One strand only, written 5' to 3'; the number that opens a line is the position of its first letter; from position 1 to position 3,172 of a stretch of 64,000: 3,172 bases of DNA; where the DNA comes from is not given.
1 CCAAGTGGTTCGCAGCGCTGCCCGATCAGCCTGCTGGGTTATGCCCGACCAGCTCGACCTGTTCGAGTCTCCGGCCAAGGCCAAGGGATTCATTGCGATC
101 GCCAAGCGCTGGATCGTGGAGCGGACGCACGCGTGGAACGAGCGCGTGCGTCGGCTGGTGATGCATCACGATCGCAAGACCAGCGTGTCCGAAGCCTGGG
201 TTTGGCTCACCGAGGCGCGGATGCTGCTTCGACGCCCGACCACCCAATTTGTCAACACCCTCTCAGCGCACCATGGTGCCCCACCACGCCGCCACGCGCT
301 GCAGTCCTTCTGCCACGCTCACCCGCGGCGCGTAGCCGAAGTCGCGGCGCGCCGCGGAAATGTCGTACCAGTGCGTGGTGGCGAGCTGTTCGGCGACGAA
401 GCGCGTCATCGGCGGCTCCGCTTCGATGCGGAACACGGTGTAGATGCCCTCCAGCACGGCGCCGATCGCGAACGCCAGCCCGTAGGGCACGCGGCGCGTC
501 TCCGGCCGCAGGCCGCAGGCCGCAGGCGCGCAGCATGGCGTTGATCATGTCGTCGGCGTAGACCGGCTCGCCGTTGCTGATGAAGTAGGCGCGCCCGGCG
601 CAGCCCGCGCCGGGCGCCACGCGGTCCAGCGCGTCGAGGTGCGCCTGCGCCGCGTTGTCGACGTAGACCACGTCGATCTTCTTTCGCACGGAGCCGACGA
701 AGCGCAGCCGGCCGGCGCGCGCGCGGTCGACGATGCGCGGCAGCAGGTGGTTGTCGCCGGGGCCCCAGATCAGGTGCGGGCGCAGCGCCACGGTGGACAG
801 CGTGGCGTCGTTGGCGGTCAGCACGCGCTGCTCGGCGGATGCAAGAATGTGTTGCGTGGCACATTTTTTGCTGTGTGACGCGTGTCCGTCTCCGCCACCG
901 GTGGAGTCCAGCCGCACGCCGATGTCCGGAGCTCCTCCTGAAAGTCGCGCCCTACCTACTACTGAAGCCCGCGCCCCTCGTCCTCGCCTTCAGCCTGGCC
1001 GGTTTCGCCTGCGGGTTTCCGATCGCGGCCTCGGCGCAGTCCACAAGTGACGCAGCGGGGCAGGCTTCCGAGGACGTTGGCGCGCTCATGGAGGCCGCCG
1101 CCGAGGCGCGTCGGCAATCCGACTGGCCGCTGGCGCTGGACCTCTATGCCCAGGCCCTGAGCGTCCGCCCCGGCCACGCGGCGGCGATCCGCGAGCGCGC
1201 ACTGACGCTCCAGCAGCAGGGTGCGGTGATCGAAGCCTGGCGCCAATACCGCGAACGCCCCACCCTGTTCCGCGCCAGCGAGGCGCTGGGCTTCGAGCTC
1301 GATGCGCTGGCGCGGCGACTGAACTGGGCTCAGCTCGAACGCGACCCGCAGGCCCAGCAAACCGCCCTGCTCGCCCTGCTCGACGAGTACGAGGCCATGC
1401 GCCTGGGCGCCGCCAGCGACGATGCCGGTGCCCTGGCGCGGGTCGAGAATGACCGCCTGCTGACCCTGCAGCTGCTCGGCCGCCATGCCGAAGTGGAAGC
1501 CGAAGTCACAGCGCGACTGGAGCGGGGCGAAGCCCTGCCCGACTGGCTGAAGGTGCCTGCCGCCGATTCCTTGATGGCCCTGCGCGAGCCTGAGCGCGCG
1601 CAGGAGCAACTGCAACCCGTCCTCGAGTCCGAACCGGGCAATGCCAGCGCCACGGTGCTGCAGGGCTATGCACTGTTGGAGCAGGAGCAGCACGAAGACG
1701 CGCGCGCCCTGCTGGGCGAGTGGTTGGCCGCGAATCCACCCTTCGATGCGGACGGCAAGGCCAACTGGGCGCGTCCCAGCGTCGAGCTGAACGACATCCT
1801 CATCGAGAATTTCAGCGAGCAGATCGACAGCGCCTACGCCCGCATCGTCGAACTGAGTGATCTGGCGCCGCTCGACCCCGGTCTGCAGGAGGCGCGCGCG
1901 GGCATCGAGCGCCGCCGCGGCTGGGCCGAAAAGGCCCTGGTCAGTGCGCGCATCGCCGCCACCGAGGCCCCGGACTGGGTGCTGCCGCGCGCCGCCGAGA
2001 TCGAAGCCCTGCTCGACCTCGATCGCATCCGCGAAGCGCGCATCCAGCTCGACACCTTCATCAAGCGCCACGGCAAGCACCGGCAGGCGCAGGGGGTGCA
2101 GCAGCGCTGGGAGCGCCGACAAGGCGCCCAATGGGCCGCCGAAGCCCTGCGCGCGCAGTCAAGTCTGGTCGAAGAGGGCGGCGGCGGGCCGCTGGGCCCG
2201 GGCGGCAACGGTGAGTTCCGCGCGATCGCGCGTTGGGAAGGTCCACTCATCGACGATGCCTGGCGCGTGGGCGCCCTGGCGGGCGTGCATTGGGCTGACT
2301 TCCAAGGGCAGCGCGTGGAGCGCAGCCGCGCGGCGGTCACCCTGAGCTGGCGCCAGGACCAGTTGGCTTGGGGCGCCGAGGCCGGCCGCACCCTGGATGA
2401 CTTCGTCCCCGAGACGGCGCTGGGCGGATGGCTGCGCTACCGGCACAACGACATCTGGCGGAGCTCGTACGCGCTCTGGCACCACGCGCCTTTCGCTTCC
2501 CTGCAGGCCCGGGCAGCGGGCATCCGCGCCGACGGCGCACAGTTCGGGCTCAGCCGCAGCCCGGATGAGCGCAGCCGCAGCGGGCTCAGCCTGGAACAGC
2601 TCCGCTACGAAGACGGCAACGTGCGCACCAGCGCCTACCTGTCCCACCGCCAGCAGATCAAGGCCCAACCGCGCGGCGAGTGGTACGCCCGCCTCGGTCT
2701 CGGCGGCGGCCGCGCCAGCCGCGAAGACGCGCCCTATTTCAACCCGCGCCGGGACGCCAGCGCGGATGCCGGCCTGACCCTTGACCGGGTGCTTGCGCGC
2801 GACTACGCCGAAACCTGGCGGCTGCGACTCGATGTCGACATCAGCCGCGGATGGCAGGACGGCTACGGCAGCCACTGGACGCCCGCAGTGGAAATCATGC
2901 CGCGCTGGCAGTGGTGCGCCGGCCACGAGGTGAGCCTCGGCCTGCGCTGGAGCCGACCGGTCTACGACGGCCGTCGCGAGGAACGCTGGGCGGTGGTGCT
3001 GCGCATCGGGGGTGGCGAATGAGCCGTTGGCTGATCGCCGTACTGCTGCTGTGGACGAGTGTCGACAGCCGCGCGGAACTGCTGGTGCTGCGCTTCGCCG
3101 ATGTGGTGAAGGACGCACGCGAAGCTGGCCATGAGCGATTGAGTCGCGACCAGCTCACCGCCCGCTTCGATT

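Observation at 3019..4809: PgaB with an apparently dead deacetylase domain but an intact GH153 hydrolase domain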

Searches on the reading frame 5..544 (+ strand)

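Call 3: search_protein_families(library=pfam, proteins=[window:5-544:+], max_evalue=0.01)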
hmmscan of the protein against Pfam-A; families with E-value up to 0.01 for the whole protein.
window:5-544:+ (179 aa): 1 family
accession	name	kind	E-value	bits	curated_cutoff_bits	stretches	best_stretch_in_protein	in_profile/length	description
PF13586.12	DDE_Tnp_1_2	-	3.5e-05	24.6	29.2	1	25-76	35-86/86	Transposase DDE domain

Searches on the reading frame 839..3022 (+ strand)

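Call 3: search_protein_families(library=pfam, proteins=[window:839-3022:+], max_evalue=0.01)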
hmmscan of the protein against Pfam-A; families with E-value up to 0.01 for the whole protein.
window:839-3022:+ (727 aa): 5 families
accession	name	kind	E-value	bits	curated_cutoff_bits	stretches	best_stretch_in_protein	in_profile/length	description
PF21197.3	PgaA_barrel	-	7.8e-31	107.7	27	1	468-720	35-287/294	PgaA membrane beta barrel domain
PF13432.12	TPR_16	-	2.9e-08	34.4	32.7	1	241-300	3-62/65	Tetratricopeptide repeat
PF14559.12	TPR_19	-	2.5e-05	24.9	25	1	245-301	1-57/68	Tetratricopeptide repeat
PF13371.12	TPR_9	-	8.3e-05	23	35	1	90-133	5-48/73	Tetratricopeptide repeat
PF13431.12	TPR_17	-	0.0025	18.4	24.4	0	262-290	6-34/34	Tetratricopeptide repeat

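Call 4: search_protein_families(library=ncbifam, proteins=[window:839-3022:+], max_evalue=0.01)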
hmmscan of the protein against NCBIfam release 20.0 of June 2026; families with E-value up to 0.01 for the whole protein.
window:839-3022:+ (727 aa): 4 families
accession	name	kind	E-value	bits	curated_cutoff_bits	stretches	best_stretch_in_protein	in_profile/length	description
TIGR03939.1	PGA_TPR_OMP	equivalog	2.8e-79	267.3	366.65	1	75-721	149-794/800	poly-beta-1,6 N-acetyl-D-glucosamine export porin PgaA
NF007468.0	PRK10049.1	equivalog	3.5e-30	104.9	1043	1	101-719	189-809/817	poly-beta-1,6 N-acetyl-D-glucosamine export porin PgaA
NF011172.0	PRK14574.1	equivalog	1.1e-19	70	1638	1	99-716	188-811/822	poly-beta-1,6 N-acetyl-D-glucosamine export porin PgaA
TIGR02917.1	PEP_TPR_lipo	equivalog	1.5e-05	23.1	312.2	1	240-417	164-331/899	XrtA/PEP-CTERM system TPR-repeat protein PrsT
